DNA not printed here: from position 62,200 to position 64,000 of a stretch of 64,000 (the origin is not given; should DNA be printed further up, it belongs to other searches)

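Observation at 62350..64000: PEP mutase-nucleotidyltransferase fusion at the end of the nonulosonic-acid cluster: a probable phosphonate-decorated glycan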

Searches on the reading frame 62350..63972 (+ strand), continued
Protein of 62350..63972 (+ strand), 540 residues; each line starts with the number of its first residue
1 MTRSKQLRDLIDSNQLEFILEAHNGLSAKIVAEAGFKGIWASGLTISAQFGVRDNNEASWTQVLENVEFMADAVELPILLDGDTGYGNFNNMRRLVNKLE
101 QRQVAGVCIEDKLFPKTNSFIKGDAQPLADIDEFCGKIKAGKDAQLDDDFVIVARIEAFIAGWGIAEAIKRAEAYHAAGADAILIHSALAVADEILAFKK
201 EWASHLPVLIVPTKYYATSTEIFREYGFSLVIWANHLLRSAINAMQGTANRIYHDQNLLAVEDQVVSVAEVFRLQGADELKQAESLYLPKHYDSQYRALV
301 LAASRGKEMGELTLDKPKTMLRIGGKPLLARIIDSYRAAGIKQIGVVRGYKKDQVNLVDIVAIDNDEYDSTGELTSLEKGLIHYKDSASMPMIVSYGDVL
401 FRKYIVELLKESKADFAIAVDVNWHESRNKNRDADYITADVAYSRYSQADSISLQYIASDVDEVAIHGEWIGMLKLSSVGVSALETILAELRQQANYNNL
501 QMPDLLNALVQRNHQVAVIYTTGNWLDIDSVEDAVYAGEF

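Call 59: search_solved_structures(query=L001:17818-19287:+, max_evalue=1)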
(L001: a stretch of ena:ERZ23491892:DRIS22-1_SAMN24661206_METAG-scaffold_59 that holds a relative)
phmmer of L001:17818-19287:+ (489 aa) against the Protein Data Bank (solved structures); distinct sequences matched with E-value up to 1: 2.
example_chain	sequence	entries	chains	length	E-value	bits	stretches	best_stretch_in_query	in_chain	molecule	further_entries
9hu4_D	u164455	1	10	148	0.49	12.5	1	364-470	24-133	Major outer capsid protein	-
5muu_D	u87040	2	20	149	0.5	12.5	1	364-470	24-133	Major outer capsid protein | Major Outer Capsid Protein P8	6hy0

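Call 60: predict_structure(alignment_id=A2)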
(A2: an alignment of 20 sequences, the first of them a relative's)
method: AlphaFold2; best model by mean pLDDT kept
length: 444 residues; sequences in the alignment: 20
mean_pLDDT: 90.0   pTM: 0.87
mean pLDDT of the five models: 90.0, 89.4, 89.4, 89.0, 88.5
residues with pLDDT >= 90: 295; 70-90: 126; 50-70: 22; < 50: 1
segments of 3 or more residues with pLDDT < 50: none
pLDDT, mean of each block of 10 residues (from residue 1): 88 90 95 97 91 93 93 92 96 97 90 95 80 83 90 90 83 87 79 83 93 72 88 88 94 94 93 91 95 95 90 85 83 91 92 90 94 75 93 97 97 96 92 96 72
secondary structure, 60 per line:
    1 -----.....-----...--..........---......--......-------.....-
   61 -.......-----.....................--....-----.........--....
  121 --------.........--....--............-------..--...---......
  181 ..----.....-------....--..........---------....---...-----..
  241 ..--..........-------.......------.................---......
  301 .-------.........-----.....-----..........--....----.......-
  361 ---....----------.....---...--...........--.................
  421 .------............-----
elements in order: E6-10 H21-30 E34-39 H42-47 E55-59 H62-68 H74-94 E97-100 H106-114 E117-120 H129-136 H140-143 H146-157 E169-171 H175-182 H187-191 E199-202 H205-214 E224-227 H239-242 H245-254 E262-268 H275-291 E295-301 H309-317 E323-327 H333-342 E345-348 H353-359 E364-367 H378-382 E386-388 H391-401 H404-421 H428-439

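Call 62: predict_structure(alignment_id=A1)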
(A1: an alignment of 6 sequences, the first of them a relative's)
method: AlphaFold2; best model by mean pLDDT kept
length: 540 residues; sequences in the alignment: 6
mean_pLDDT: 75.9   pTM: 0.77
mean pLDDT of the five models: 75.9, 74.3, 74.3, 74.0, 72.7
residues with pLDDT >= 90: 110; 70-90: 287; 50-70: 79; < 50: 64
segments of 3 or more residues with pLDDT < 50: 1-9, 91-105, 107-111, 126-139, 358-369, 384-389
pLDDT, mean of each block of 10 residues (from residue 1): 39 65 83 79 79 85 86 80 71 41 47 67 56 43 66 74 79 76 73 88 88 93 87 86 91 88 84 83 91 74 63 83 83 76 77 50 44 83 52 77 91 91 62 73 85 85 76 90 80 92 87 95 91 69
secondary structure, 60 per line:
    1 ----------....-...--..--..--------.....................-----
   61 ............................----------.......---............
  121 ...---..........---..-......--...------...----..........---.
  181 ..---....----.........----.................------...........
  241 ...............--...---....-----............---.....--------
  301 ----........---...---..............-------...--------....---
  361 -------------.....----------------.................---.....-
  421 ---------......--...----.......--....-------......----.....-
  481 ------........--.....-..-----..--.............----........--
elements in order: H11-14 H35-55 H61-88 H99-105 H109-123 H127-136 E146-148 E160-162 H167-176 E180-182 H186-189 H194-202 H207-223 H230-255 E264-267 H273-284 E288-292 H305-312 E316-318 H322-335 E343-345 H354-357 E374-378 H395-411 E415-419 H430-435 E438-440 H445-451 E454-457 H465-470 E475-479 H487-494 E497-501 H514-526 H531-538

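Call 64: fold_search(model_id=the predicted structure, library=pdb)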
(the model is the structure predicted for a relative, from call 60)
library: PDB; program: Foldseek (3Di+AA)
matches with E <= 10: 1727; with E <= 0.001: 403
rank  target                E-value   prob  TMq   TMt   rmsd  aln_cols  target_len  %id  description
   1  8b5s_A                3.1e-10  1.00  0.51  0.60   7.1       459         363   12  Crystal Structure of P. aeruginosa WaaG in complex with UDP-glucose (released 2023-10-04)
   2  1f6d_D                4.7e-10  1.00  0.59  0.68   6.3       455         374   12  THE STRUCTURE OF UDP-N-ACETYLGLUCOSAMINE 2-EPIMERASE FROM E. COLI. (released 2000-12-13)
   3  8b5q_A                4.7e-10  1.00  0.52  0.62   6.9       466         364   13  Crystal Structure of P. aeruginosa WaaG in complex with UMP (released 2023-10-04)
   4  2iv7                  7.0e-10  1.00  0.53  0.61   6.9       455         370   12  Crystal Structure of WaaG, a glycosyltransferase involved in lipopolysaccharide biosynthesis (released 2006-10-11)
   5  1f6d_C                9.1e-10  1.00  0.57  0.67   7.0       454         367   12  THE STRUCTURE OF UDP-N-ACETYLGLUCOSAMINE 2-EPIMERASE FROM E. COLI. (released 2000-12-13)
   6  7mi0                  9.5e-10  1.00  0.53  0.61   6.9       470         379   11  Crystal Structure of Glycosyltransferase from Rickettsia africae ESF-5 (released 2021-04-28)
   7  8b5q_B                1.0e-09  1.00  0.51  0.59   7.3       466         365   12  Crystal Structure of P. aeruginosa WaaG in complex with UMP (released 2023-10-04)
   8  8b62_A                1.2e-09  1.00  0.50  0.58   7.0       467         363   11  Crystal Structure of P. aeruginosa WaaG in complex with UDP-galactose (released 2023-10-04)
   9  1f6d_A                1.7e-09  1.00  0.59  0.68   6.5       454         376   12  THE STRUCTURE OF UDP-N-ACETYLGLUCOSAMINE 2-EPIMERASE FROM E. COLI. (released 2000-12-13)
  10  3c48_A                1.7e-09  1.00  0.35  0.38  13.2       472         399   12  Structure of the retaining glycosyltransferase MshA: The first step in mycothiol biosynthesis. Organism: Corynebacteri (released 2008-03-25)
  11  3mbo_E                2.0e-09  1.00  0.50  0.57   7.6       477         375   13  Crystal Structure of the Glycosyltransferase BaBshA bound with UDP and L-malate (released 2010-09-29)
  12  3mbo_D                2.1e-09  1.00  0.50  0.58   7.6       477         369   14  Crystal Structure of the Glycosyltransferase BaBshA bound with UDP and L-malate (released 2010-09-29)
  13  8b5s_B                3.0e-09  1.00  0.53  0.62   6.7       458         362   13  Crystal Structure of P. aeruginosa WaaG in complex with UDP-glucose (released 2023-10-04)
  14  5enz_A                3.2e-09  1.00  0.56  0.66   6.6       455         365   12  S. aureus MnaA-UDP co-structure (released 2016-04-27)
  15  5d01_A                3.3e-09  1.00  0.52  0.62   6.8       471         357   12  Crystal structure of BshA from B. subtilis complexed with N-acetylglucosaminyl-malate (released 2016-09-07)
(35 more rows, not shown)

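Call 65: fold_search(model_id=the predicted structure, library=pdb)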
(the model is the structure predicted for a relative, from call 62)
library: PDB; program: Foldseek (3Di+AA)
matches with E <= 10: 823; with E <= 0.001: 24
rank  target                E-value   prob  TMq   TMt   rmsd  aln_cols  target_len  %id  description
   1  8iyf_A                6.0e-05  1.00  0.32  0.35  12.3       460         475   10  Structure of VldE-H182A in complex with GDP (released 2024-04-10)
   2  4rif_A                8.0e-05  1.00  0.31  0.42  11.0       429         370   10  Landomycin Glycosyltransferase LanGT2, carbasugar substrate complex (released 2015-01-28)
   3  4rif_B                8.4e-05  1.00  0.32  0.42  12.0       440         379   11  Landomycin Glycosyltransferase LanGT2, carbasugar substrate complex (released 2015-01-28)
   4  3vdn                  8.4e-05  1.00  0.31  0.34  12.7       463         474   10  Crystal Structure of VldE, the pseudo-glycosyltransferase, in complex with GDP (released 2013-01-09)
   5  4rie_A                1.9e-04  1.00  0.31  0.43  11.2       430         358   10  Landomycin Glycosyltransferase LanGT2 (released 2015-01-28)
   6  5hvm_B                2.3e-04  1.00  0.31  0.36  11.8       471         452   11  Structure of Aspergillus fumigatus trehalose-6-phosphate synthase A in complex with UDP and validoxylamine A (released 2017-05-03)
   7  4f96_A                2.8e-04  1.00  0.30  0.33  13.1       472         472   10  Crystal Structure of VldE, the pseudo-glycosyltransferase, in complex with GDP (released 2012-10-17)
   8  4rih_B                3.1e-04  1.00  0.31  0.42  11.9       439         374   10  Chimeric Glycosyltransferase LanGT2S8Ac, carbasugar substrate complex (released 2015-01-28)
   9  4rih_A                3.1e-04  1.00  0.30  0.41  11.9       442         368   11  Chimeric Glycosyltransferase LanGT2S8Ac, carbasugar substrate complex (released 2015-01-28)
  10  4f9f_D                3.1e-04  1.00  0.29  0.33  12.2       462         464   10  Crystal Structure of VldE, the pseudo-glycosyltransferase, in complex with GDP and Trehalose (released 2012-10-17)
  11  4f9f_B                3.2e-04  1.00  0.31  0.35  12.9       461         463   10  Crystal Structure of VldE, the pseudo-glycosyltransferase, in complex with GDP and Trehalose (released 2012-10-17)
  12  8iye_A                3.9e-04  1.00  0.32  0.35  12.3       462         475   10  Structure of VldE-D158N in complex with GDP (released 2024-04-10)
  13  4f97_A                3.9e-04  1.00  0.30  0.33  12.3       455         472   10  Crystal Structure of VldE, the pseudo-glycosyltransferase, in complex with GDP and validoxylamine A 7'-phosphate (released 2012-10-17)
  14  3t5t_A                4.1e-04  1.00  0.31  0.34  12.7       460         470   11  Vall from streptomyces hygroscopicus in apo form (released 2012-08-01)
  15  5huu_B                4.1e-04  1.00  0.31  0.35  11.5       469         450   10  Structure of Candida albicans trehalose-6-phosphate synthase in complex with UDP and glucose-6-phosphate (released 2017-05-03)
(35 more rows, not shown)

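Call 66: list_cluster_members(proteins=[window:62350-63972:+, P0001, window:39184-40251:-, P0009, P0016])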
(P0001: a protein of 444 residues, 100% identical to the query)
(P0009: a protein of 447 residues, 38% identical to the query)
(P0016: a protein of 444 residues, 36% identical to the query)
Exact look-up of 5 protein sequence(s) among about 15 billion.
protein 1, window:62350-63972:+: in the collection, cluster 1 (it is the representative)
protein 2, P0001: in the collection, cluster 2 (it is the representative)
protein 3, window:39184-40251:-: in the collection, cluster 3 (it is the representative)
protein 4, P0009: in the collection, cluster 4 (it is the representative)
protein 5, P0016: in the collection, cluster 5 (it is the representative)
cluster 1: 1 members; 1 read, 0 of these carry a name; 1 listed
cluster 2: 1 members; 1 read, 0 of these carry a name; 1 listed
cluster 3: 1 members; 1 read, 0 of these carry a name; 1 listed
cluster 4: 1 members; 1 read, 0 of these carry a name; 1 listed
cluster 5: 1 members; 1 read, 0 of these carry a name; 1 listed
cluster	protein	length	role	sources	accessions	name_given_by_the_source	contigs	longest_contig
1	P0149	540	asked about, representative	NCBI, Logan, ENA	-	-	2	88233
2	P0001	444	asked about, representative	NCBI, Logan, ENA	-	-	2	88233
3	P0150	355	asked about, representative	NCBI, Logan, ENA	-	-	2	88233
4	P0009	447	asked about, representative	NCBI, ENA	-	-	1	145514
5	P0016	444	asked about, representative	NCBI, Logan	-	-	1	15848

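Call 67: find_encoding_contigs(protein=P0143, flank=10000, max_places=1)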
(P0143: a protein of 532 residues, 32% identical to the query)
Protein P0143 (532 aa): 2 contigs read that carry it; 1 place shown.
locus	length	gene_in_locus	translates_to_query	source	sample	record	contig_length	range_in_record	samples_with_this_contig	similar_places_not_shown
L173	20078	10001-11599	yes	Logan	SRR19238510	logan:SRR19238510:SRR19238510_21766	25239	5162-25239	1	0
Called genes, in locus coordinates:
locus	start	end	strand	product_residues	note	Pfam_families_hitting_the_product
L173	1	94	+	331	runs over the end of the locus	PF00106:adh_short, PF01073:3Beta_HSD, PF01370:Epimerase, PF02719:Polysacc_synt_2, PF04321:RmlD_sub_bind, PF07993:NAD_binding_4, PF13460:NAD_binding_10, PF16363:GDP_Man_Dehyd, +1 more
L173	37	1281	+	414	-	PF01041:DegT_DnrJ_EryC1, PF00155:Aminotran_1_2 (weak)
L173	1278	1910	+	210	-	PF17836:PglD_N, PF25084:LbH_EIF2B (weak), PF25087:GMPPB_C (weak), PF00132:Hexapep (weak)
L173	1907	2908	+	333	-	PF03102:NeuB, PF08666:SAF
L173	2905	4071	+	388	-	PF02350:Epimerase_2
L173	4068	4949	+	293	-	PF00551:Formyl_trans_N, PF02911:Formyl_trans_C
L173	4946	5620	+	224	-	PF02585:PIG-L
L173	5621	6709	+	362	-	PF00571:CBS (weak), PF00483:NTP_transferase, PF12804:NTP_transf_3 (weak)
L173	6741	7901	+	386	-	-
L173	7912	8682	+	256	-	PF00977:His_biosynth, PF03060:NMO (faint), PF01207:Dus (faint), PF05690:ThiG (faint), PF02581:TMP-TENI (faint), PF01180:DHO_dh (faint)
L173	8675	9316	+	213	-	PF00117:GATase, PF01174:SNO (faint), PF07685:GATase_3 (faint)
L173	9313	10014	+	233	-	PF02348:CTP_transf_3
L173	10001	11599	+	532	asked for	-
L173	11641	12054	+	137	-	PF01467:CTP_transf_like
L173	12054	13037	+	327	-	-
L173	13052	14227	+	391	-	PF02776:TPP_enzyme_N, PF02775:TPP_enzyme_C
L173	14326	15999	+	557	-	PF00664:ABC_membrane, PF02463:SMC_N (faint), PF00005:ABC_tran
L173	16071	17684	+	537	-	PF13714:PEP_mutase, PF00483:NTP_transferase (faint), PF12804:NTP_transf_3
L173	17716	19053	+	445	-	-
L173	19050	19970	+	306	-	-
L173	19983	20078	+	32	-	?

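Call 68: find_encoding_contigs(protein=P0147, flank=10000, max_places=1)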
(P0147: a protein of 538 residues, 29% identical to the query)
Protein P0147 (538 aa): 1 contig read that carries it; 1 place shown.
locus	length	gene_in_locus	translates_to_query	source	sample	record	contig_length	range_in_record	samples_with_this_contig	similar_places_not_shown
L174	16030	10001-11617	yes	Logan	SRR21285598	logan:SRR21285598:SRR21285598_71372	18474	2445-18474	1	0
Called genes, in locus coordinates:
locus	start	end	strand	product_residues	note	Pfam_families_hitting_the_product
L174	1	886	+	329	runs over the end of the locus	-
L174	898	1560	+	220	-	PF02348:CTP_transf_3, PF12804:NTP_transf_3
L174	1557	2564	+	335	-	PF01073:3Beta_HSD, PF01370:Epimerase, PF02719:Polysacc_synt_2, PF04321:RmlD_sub_bind, PF05368:NmrA, PF07993:NAD_binding_4, PF13460:NAD_binding_10, PF16363:GDP_Man_Dehyd, +1 more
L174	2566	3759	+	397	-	PF01041:DegT_DnrJ_EryC1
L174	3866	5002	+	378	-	PF02350:Epimerase_2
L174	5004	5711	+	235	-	PF02811:PHP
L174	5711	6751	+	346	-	PF21360:PylC-like_N (weak), PF15632:ATPgrasp_Ter (weak)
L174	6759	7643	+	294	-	PF01073:3Beta_HSD (faint), PF01370:Epimerase, PF04321:RmlD_sub_bind, PF07993:NAD_binding_4 (faint)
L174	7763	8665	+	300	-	PF00685:Sulfotransfer_1, PF13469:Sulfotransfer_3 (faint)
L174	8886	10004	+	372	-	PF03102:NeuB, PF08666:SAF (weak)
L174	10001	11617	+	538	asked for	-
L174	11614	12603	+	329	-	-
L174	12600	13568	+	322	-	-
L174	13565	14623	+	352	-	PF00571:CBS, PF00483:NTP_transferase, PF12804:NTP_transf_3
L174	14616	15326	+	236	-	PF02348:CTP_transf_3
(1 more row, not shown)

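Call 74: search_protein_families(library=pfam, proteins=[L001:19284-20357:+, L001:17818-19287:+, L001:14614-15948:+, L001:16012-17634:-], max_evalue=1)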
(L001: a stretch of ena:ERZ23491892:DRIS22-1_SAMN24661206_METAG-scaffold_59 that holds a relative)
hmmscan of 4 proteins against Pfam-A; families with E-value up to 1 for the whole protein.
L001:19284-20357:+ (357 aa): 1 family
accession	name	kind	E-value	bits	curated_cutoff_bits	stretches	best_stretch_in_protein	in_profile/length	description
PF09177.16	STX6_10_61_N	-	0.11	13.5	29.4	1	303-331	52-79/99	Syntaxin 6/10/61, N-terminal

L001:17818-19287:+ (489 aa): 1 family
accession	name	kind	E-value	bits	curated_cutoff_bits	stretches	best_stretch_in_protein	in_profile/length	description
PF05159.20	Capsule_synth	-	0.00048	20.1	20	1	309-390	177-259/310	Capsule polysaccharide biosynthesis protein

L001:14614-15948:+ (444 aa): 2 families
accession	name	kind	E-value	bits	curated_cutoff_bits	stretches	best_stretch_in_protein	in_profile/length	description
PF04464.20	Glyphos_transf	-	0.13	11.7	22.1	1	287-408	221-338/367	CDP-Glycerol:Poly(glycerophosphate) glycerophosphotransferase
PF20574.3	DUF6783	-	0.2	11.9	22.8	0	279-310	4-35/60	Family of unknown function (DUF6783)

L001:16012-17634:- (540 aa): 1 family
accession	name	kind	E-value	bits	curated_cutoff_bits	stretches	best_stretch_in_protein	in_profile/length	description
PF04464.20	Glyphos_transf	-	0.0013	18.2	22.1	1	373-459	193-275/367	CDP-Glycerol:Poly(glycerophosphate) glycerophosphotransferase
